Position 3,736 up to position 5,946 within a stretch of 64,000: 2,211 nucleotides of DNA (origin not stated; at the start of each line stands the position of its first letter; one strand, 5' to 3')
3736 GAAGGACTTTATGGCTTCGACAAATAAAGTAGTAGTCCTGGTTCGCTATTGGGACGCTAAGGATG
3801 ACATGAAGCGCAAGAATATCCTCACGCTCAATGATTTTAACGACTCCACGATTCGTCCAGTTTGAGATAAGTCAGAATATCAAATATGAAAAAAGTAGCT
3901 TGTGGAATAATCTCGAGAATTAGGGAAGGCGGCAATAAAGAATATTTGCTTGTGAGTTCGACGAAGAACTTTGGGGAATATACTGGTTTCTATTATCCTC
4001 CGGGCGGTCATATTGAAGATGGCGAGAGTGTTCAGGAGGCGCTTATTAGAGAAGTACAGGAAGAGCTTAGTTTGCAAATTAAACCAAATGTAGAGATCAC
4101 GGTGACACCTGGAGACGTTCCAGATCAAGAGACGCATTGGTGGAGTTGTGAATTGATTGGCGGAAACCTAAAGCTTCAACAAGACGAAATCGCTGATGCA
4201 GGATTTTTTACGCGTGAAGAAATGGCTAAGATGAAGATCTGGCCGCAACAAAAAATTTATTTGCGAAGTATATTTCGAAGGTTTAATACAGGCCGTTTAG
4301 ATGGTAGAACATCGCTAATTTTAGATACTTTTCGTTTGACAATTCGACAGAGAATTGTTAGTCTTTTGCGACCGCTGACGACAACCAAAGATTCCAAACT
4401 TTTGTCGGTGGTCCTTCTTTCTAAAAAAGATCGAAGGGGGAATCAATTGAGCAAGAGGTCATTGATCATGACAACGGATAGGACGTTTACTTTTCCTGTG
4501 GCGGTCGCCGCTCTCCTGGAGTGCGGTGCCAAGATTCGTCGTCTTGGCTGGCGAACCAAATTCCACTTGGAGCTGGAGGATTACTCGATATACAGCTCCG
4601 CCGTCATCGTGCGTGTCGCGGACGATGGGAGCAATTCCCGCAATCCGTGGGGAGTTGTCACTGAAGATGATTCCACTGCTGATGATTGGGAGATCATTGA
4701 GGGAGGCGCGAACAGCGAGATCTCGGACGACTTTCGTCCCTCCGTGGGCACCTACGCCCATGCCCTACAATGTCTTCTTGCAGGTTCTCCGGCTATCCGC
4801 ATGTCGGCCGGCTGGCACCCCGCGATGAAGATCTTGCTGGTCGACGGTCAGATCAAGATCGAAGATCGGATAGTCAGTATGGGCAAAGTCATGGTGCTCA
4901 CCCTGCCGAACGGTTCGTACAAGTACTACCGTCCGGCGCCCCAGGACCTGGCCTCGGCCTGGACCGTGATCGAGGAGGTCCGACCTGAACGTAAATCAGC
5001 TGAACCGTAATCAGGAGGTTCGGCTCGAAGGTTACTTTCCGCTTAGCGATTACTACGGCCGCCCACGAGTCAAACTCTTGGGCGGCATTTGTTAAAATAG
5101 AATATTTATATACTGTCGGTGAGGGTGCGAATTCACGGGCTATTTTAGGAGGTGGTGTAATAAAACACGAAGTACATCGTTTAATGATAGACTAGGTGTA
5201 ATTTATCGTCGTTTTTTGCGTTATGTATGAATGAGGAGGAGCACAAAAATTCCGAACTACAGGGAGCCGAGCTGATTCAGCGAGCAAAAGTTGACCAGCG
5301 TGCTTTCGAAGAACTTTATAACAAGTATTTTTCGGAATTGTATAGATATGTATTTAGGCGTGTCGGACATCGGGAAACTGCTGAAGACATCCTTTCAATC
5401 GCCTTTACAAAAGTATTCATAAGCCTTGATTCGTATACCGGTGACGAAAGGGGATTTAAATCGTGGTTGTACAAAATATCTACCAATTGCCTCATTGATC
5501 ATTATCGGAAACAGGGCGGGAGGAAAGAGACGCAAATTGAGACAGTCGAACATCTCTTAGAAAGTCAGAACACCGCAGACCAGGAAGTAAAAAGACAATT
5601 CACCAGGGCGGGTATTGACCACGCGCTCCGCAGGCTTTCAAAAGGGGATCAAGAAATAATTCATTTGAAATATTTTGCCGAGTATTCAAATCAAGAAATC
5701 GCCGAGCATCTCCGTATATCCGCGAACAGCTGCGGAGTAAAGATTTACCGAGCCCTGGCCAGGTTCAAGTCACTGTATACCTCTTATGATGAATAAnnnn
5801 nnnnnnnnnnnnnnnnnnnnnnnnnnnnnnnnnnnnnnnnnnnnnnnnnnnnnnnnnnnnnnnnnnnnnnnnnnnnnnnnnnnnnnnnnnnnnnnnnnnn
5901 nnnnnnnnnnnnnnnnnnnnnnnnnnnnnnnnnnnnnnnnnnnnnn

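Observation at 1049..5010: Co-directional cluster of unknowns with a P-loop kinase / nucleotidyltransferase fusion and a Nudix hydrolase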

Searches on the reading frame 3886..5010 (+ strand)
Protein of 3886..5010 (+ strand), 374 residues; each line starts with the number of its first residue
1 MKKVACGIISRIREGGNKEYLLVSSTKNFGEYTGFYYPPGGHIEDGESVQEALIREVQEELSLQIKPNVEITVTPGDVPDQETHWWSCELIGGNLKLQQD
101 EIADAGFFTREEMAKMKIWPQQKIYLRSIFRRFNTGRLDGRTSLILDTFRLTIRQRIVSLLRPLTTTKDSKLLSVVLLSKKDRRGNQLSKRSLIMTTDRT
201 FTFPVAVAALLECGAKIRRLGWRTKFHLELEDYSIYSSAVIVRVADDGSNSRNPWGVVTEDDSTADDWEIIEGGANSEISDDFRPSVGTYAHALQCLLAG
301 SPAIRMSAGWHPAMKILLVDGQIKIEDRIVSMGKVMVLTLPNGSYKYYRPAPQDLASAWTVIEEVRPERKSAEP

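Call 3: search_protein_families(library=pfam, proteins=[window:3886-5010:+], max_evalue=0.1)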
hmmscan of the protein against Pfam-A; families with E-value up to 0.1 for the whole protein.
window:3886-5010:+ (374 aa): 3 families
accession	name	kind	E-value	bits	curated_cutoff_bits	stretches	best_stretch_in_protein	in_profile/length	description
PF00293.34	NUDIX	-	1.7e-14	54.4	21.1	1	2-124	2-129/134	NUDIX domain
PF11195.14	Tad2-like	-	8.7e-08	33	25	1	202-271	2-73/73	Thoeris anti-defense 2-like domain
PF22327.2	Nudt16-like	-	0.075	13.4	27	0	39-66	38-66/161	U8 snoRNA-decapping enzyme-like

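Call 4: search_protein_families(library=padloc, proteins=[window:3886-5010:+], max_evalue=0.1)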
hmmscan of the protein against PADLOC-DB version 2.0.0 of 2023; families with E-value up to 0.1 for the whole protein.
window:3886-5010:+ (374 aa): 1 family
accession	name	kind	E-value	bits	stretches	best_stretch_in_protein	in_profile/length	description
PDLC04899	PDC-S07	-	2.7e-13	47.7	1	3-122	8-121/135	-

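Call 12: find_homologous_proteins(query=window:3886-5010:+)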
Query window:3886-5010:+ (374 aa): 1 proteins with E <= 0.001 among 5225 candidates.
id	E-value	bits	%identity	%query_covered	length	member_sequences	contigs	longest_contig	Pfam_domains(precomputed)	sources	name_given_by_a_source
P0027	6.0e-4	37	34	24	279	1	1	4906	PF09296.18,PF09297.17,PF00293.35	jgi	jgi:NAD+ diphosphatase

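Call 16: search_solved_structures(query=window:3886-5010:+, max_evalue=1, show_alignments=2)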
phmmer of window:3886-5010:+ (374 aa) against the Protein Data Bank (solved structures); distinct sequences matched with E-value up to 1: 94 (the best 60 are shown).
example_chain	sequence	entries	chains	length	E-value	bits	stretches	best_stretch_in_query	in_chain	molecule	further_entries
1sjy_A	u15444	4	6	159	1.4e-09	40.5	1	25-130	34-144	MutT/nudix family protein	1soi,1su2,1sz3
3gwy_A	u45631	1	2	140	2.2e-09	39.9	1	16-119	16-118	Putative CTP pyrophosphohydrolase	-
1vc8_A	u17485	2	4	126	1.3e-06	30.8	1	32-123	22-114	Ndx1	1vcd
1vc9_A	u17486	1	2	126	3.2e-06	29.5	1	32-123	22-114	Ndx1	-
3gg6_A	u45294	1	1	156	1.1e-05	27.7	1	2-97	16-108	Nucleoside diphosphate-linked moiety X motif 18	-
6o3p_A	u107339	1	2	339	2.2e-05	26.7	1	34-119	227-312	Peroxisomal NADH pyrophosphatase NUDT12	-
4kyx_A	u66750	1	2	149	2.3e-05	26.6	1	18-88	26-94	ADP-ribose pyrophosphatase MutT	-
6scx_A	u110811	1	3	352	4.1e-05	25.8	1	34-118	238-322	Peroxisomal NADH pyrophosphatase NUDT12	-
6fl4_A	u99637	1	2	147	5.5e-05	25.4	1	29-133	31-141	Nudix hydrolase 1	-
5gp0_E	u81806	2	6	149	5.7e-05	25.3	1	29-133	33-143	Nudix hydrolase 1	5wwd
6dby_A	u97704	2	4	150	5.7e-05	25.3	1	29-133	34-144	Nudix hydrolase 1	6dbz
4hvy_A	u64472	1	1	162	0.00018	23.7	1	3-97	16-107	Nucleoside diphosphate-linked moiety X motif 18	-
3id9_A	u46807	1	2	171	0.00034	22.8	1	38-79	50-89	MutT/NUDIX family protein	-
5wy6_E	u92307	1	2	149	0.00039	22.6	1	29-133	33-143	Nudix hydrolase 1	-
3n77_A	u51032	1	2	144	0.00054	22.1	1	19-65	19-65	Nucleoside triphosphatase nudI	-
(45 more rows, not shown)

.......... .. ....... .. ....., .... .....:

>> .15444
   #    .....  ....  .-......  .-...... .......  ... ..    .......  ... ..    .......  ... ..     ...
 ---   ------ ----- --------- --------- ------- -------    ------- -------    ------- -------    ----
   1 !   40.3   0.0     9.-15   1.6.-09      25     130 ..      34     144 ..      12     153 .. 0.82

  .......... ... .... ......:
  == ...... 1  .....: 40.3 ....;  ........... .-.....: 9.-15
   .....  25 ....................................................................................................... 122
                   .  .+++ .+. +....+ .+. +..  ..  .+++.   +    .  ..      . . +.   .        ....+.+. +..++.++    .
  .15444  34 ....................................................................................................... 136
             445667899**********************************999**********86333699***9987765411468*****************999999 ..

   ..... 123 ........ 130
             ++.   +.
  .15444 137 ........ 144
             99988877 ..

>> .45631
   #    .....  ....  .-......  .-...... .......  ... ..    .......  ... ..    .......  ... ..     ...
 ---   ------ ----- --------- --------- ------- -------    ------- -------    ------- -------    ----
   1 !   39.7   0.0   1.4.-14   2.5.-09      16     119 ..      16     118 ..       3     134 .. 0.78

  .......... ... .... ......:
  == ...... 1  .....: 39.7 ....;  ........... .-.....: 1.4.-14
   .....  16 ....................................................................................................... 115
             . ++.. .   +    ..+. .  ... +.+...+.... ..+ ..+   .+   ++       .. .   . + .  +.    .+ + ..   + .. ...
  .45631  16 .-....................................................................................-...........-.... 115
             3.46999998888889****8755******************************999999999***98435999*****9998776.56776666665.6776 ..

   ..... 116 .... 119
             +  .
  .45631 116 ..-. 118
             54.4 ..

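Call 19: search_protein_families(library=ncbifam, proteins=[window:3886-5010:+], max_evalue=0.1)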
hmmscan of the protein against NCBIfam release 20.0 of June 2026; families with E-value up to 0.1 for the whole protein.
window:3886-5010:+ (374 aa): 20 families
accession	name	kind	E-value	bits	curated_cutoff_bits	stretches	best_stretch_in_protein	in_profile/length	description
NF001299.0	PRK00241.1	equivalog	9.9e-09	35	158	1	6-115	136-240/263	NAD(+) diphosphatase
NF006530.0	PRK08999.1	equivalog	3.3e-08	33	245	1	4-71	8-70/315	Nudix family hydrolase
NF041652.1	Nud_hyd_Dein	equivalog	8.7e-08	32.5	200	1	19-126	26-140/152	Nudix hydrolase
NF007834.0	PRK10546.1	equivalog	3.4e-07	30.1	156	1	22-98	18-96/135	pyrimidine (deoxy)nucleoside triphosphate diphosphatase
NF012016.0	PRK15472.1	equivalog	4.8e-06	26.3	95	1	17-65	14-62/141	nucleoside triphosphatase NudI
NF008044.0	PRK10776.1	equivalog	1.4e-05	25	148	1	3-80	5-77/130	8-oxo-dGTP diphosphatase MutT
TIGR00586.1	mutt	equivalog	3.7e-05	23.7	97.9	1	27-65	25-63/129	8-oxo-dGTP diphosphatase MutT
TIGR02705.1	nudix_YtkD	equivalog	0.0011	18.6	154.4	1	39-61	50-72/156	RNA deprotection pyrophosphohydrolase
NF001936.0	PRK00714.1-3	equivalog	0.0012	18.8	118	1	37-63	38-64/155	RNA pyrophosphohydrolase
NF001934.0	PRK00714.1-1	equivalog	0.0085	15.5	241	1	27-71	26-67/176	RNA pyrophosphohydrolase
NF001937.0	PRK00714.1-4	equivalog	0.02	14.6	139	1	34-67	32-64/161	RNA pyrophosphohydrolase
NF052459.1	OxoGTPPhMutT1Mycb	equivalog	0.02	14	475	1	39-147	34-139/292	8-oxo-(d)GTP phosphatase MutT1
NF003791.0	PRK05379.2-3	equivalog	0.023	13.9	409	1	33-66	226-259/340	bifunctional nicotinamide-nucleotide adenylyltransferase/Nudix hydroxylase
NF002995.0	PRK03759.1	equivalog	0.031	13.9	127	1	41-70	71-106/185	isopentenyl-diphosphate Delta-isomerase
NF003788.0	PRK05379.1-5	equivalog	0.04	13.2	354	1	33-69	237-273/351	bifunctional nicotinamide-nucleotide adenylyltransferase/Nudix hydroxylase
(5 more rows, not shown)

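Call 20: search_protein_families(library=phrogs, proteins=[window:3886-5010:+], max_evalue=0.01)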
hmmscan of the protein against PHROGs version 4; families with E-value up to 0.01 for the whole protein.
window:3886-5010:+ (374 aa): 6 families
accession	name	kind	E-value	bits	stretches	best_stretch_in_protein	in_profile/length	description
phrog_1198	-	other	2.1e-14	54.9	1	2-125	38-162/253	MutT/NUDIX hydrolase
phrog_15528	-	head and packaging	4.1e-07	29.8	1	38-122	547-631/794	portal protein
phrog_19657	-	other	4.3e-06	27.8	1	30-64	55-89/176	nudix hydrolase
phrog_1185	-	other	0.00016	22.2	1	39-72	184-217/301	nudix hydrolase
phrog_643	-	transcription regulation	0.0027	18.9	1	216-277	16-78/84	transcriptional regulator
phrog_9999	-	other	0.0027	18.6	1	38-112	57-134/186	nudix hydrolase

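Call 52: find_related_loci(query=window:3886-5010:+, collection=viral_contigs, flank=5000)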
Query window:3886-5010:+ (374 aa) in viral_contigs; peptide patterns used: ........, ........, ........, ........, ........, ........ (x = any residue, [..] = any of these).
32 stretches matched a pattern, but none encodes a relative of the query by tblastn (E <= 1e-3).

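Call 53: find_related_loci(query=window:3886-5010:+, collection=metagenome_contigs, flank=6000)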
Query window:3886-5010:+ (374 aa) in metagenome_contigs; peptide patterns used: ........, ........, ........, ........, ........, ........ (x = any residue, [..] = any of these).
169 stretches matched a pattern; 1 encode a relative of the query (tblastn E <= 1e-3); 1 distinct loci.
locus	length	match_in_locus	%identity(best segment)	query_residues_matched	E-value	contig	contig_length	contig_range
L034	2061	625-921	32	184-272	2e-6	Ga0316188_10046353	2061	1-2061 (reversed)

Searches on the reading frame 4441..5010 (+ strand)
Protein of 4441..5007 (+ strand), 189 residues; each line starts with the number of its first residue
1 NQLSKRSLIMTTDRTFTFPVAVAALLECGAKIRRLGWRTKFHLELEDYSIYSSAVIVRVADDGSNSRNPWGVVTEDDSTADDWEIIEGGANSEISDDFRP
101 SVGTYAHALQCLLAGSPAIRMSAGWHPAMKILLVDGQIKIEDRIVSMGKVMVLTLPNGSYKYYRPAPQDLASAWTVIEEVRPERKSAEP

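Call 29: find_homologous_proteins(query=window:4441-5007:+, max_evalue=0.01)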
Query window:4441-5007:+ (189 aa): 1 proteins with E <= 0.01 among 154 candidates.
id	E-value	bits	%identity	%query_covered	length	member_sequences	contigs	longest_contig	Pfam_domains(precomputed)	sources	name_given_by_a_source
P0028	3.6e-73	263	70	89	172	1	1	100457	PF11195.15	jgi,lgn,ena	-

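Call 30: find_encoding_contigs(protein=P0028, flank=8000, max_places=3)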
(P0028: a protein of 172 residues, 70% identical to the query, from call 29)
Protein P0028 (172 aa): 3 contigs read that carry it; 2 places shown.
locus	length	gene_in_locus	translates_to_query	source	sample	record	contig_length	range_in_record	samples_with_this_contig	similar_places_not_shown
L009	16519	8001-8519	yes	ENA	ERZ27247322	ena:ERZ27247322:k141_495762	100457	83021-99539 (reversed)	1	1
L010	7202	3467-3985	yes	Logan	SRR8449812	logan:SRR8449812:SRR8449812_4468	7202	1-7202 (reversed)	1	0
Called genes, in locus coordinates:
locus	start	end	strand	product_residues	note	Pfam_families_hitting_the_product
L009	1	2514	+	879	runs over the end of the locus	PF02861:Clp_N, PF23569:NBD_SMAX1, PF00004:AAA, PF17871:AAA_lid_9, PF07724:AAA_2, PF00004:AAA, PF07728:AAA_5, PF10431:ClpB_D2-small, +6 more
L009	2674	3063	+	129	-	-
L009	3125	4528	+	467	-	-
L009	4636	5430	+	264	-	PF02900:LigB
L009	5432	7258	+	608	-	PF17764:PriA_3primeBD, PF00271:Helicase_C (faint)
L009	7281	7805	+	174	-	PF01327:Pep_deformylase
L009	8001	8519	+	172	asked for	PF11195:Tad2-like (faint)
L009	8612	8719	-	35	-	-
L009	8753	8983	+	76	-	-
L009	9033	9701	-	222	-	PF01427:Peptidase_M15, PF02557:VanY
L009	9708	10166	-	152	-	PF15891:Nuc_deoxyri_tr2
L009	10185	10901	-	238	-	PF05057:DUF676 (weak), PF00561:Abhydrolase_1 (weak), PF12697:Abhydrolase_6 (weak)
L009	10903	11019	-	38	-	-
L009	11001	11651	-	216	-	PF01966:HD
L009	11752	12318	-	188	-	PF05401:NodS, PF13489:Methyltransf_23, PF05175:MTS (weak), PF07021:MetW (weak), PF13847:Methyltransf_31, PF08241:Methyltransf_11, PF08242:Methyltransf_12, PF13649:Methyltransf_25, +1 more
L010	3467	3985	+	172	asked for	PF11195:Tad2-like (faint)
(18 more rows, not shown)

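Call 62: search_solved_structures(query=window:4468-5010:+, max_evalue=10, show_alignments=2)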
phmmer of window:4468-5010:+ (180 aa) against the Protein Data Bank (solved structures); distinct sequences matched with E-value up to 10: 3.
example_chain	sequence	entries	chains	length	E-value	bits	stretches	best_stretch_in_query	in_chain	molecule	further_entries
6jck_A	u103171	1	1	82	0.2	14.6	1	130-174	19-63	Axin-1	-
2d5g_A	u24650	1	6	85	0.25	14.3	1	131-174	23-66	Axin-1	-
1wsp_A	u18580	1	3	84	0.27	14.2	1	131-174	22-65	Axin 1 protein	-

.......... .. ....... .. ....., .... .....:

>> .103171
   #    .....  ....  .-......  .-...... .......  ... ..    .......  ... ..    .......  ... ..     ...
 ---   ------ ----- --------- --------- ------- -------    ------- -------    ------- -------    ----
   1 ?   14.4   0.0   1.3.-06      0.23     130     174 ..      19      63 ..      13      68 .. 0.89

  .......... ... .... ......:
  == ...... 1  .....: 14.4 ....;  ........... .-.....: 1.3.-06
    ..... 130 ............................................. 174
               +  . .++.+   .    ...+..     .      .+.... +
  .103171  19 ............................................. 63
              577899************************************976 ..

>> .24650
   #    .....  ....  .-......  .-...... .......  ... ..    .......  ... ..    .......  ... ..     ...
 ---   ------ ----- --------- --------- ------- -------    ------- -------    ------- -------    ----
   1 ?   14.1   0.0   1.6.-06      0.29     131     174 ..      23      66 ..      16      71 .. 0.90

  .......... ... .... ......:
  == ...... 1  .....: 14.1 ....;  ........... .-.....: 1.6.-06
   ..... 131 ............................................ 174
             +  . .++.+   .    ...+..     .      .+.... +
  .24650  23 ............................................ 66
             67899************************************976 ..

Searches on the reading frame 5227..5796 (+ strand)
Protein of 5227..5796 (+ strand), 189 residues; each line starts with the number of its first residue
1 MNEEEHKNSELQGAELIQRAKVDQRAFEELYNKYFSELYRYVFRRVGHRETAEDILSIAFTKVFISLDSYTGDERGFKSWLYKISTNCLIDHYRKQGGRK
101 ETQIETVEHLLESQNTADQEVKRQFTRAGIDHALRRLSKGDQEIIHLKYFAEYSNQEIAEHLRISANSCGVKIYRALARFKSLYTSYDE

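Call 3: search_protein_families(library=pfam, proteins=[window:5227-5796:+], max_evalue=0.1)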
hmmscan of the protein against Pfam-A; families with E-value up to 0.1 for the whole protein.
window:5227-5796:+ (189 aa): 4 families
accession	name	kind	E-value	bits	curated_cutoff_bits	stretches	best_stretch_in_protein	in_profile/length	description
PF04542.20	Sigma70_r2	-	7.8e-14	51.7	24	1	30-97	1-69/71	Sigma-70 region 2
PF08281.18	Sigma70_r4_2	-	4.4e-11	42.7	25.7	1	130-179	4-53/54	Sigma-70, region 4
PF07638.17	Sigma70_ECF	-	4.9e-08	33.5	21.1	1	21-168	13-167/185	ECF sigma factor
PF04545.22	Sigma70_r4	-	0.0002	21.3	24.1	1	133-165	1-33/50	Sigma-70, region 4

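Call 4: search_protein_families(library=padloc, proteins=[window:5227-5796:+], max_evalue=0.1)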
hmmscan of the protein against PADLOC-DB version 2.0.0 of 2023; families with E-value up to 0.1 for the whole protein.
window:5227-5796:+ (189 aa): 1 family
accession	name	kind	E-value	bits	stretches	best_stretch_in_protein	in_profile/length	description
PDLC01153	HTH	-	0.003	15.4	1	44-119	39-113/213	HTH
